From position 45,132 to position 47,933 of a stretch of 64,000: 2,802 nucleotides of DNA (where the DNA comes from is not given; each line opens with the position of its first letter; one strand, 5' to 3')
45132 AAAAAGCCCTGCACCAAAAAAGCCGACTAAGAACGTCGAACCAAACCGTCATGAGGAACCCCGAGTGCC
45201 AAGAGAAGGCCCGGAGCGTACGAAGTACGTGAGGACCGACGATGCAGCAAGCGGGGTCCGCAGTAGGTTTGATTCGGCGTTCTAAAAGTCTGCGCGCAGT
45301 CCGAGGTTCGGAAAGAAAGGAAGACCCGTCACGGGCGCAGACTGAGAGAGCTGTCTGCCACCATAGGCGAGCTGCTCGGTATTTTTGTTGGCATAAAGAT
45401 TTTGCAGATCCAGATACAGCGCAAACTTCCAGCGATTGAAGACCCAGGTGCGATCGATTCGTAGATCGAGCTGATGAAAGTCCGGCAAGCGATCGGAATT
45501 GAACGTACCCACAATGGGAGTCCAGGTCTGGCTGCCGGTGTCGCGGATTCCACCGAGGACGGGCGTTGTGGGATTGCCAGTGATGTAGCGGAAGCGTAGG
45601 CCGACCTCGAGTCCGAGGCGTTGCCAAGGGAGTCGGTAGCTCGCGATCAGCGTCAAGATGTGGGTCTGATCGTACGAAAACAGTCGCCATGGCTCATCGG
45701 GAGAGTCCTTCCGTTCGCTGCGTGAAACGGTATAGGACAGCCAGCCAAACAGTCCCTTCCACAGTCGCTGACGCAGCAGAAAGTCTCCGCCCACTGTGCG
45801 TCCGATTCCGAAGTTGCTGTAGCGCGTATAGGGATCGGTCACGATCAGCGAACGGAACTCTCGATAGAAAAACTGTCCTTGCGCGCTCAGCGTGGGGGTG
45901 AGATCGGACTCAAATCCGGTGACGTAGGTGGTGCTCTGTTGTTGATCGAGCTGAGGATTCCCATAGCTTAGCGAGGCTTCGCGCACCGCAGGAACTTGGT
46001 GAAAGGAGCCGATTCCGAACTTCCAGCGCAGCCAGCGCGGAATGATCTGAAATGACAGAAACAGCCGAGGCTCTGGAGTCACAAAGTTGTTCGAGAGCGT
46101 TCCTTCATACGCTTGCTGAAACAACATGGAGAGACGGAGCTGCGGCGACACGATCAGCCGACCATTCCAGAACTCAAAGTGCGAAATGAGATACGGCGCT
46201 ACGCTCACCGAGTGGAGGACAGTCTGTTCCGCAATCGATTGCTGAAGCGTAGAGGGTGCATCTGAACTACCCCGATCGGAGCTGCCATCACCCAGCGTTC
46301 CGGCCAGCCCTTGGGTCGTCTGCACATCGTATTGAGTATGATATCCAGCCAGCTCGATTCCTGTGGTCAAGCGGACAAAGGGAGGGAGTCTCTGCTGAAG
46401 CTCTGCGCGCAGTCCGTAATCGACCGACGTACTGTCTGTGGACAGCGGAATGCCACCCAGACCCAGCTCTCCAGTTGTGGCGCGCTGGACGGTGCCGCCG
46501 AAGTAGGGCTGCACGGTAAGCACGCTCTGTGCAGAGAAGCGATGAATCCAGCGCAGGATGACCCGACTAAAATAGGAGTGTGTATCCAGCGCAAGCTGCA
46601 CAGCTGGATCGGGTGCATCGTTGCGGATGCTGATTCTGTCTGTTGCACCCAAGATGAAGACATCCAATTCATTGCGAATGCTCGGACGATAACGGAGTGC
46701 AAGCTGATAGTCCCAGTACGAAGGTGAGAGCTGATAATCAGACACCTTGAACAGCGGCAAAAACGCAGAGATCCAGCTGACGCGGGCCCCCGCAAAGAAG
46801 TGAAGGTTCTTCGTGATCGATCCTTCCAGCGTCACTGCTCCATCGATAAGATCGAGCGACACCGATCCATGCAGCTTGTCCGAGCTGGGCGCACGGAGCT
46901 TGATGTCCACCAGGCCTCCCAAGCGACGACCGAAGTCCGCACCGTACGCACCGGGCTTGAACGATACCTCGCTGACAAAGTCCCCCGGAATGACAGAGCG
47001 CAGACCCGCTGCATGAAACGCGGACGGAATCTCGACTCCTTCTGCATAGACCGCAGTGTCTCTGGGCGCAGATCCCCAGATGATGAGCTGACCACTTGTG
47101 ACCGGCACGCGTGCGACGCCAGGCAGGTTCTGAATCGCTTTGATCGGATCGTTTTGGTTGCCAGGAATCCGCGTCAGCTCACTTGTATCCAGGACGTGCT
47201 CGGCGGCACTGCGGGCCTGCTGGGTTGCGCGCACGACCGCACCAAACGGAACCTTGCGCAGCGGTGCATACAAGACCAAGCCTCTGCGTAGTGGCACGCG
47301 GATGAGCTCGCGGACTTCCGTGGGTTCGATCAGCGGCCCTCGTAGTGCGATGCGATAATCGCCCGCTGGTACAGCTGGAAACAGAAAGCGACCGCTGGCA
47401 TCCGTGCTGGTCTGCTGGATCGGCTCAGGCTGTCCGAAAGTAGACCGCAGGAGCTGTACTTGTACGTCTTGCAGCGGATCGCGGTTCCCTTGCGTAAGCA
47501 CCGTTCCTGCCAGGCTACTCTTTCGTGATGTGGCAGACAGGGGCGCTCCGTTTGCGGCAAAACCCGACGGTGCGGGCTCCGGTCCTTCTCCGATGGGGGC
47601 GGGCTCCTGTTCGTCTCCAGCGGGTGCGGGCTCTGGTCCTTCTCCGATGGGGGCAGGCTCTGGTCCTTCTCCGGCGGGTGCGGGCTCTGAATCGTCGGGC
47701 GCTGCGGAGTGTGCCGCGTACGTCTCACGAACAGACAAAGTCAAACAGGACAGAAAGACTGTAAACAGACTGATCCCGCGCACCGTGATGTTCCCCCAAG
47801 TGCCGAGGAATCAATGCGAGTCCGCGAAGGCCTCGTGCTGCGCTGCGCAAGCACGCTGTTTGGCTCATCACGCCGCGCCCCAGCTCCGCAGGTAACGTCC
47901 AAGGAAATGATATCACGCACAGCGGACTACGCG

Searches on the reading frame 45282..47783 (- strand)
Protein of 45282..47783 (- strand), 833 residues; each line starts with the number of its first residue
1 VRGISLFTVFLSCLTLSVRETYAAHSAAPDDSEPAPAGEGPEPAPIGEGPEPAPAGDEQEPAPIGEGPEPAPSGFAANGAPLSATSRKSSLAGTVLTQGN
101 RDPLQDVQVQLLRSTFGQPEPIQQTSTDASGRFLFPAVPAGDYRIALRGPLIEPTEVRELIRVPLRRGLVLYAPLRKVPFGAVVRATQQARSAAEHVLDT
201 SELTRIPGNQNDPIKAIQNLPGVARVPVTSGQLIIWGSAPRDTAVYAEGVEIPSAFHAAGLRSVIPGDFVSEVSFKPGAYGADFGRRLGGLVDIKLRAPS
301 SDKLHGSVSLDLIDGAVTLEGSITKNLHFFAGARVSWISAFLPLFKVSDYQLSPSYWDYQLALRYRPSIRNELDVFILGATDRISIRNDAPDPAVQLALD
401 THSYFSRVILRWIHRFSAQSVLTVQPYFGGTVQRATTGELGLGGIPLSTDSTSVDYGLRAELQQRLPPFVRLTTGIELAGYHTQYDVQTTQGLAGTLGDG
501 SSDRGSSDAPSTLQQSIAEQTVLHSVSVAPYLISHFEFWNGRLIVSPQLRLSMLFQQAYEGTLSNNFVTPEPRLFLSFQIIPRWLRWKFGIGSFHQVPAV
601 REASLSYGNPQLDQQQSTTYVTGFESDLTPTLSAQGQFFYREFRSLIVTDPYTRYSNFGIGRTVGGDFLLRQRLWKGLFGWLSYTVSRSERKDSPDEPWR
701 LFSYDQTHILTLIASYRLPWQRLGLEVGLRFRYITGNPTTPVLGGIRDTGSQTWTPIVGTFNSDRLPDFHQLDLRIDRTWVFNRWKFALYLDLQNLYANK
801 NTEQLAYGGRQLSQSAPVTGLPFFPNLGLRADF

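Call 30: search_protein_families(library=pfam, proteins=[window:45282-47783:-], max_evalue=0.001)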
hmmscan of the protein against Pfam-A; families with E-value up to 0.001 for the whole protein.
window:45282-47783:- (833 aa): 1 family
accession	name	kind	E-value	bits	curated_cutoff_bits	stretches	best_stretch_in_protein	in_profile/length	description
PF13620.12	CarboxypepD_reg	-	5.7e-08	33.4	32.3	1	90-158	1-65/82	Carboxypeptidase regulatory-like domain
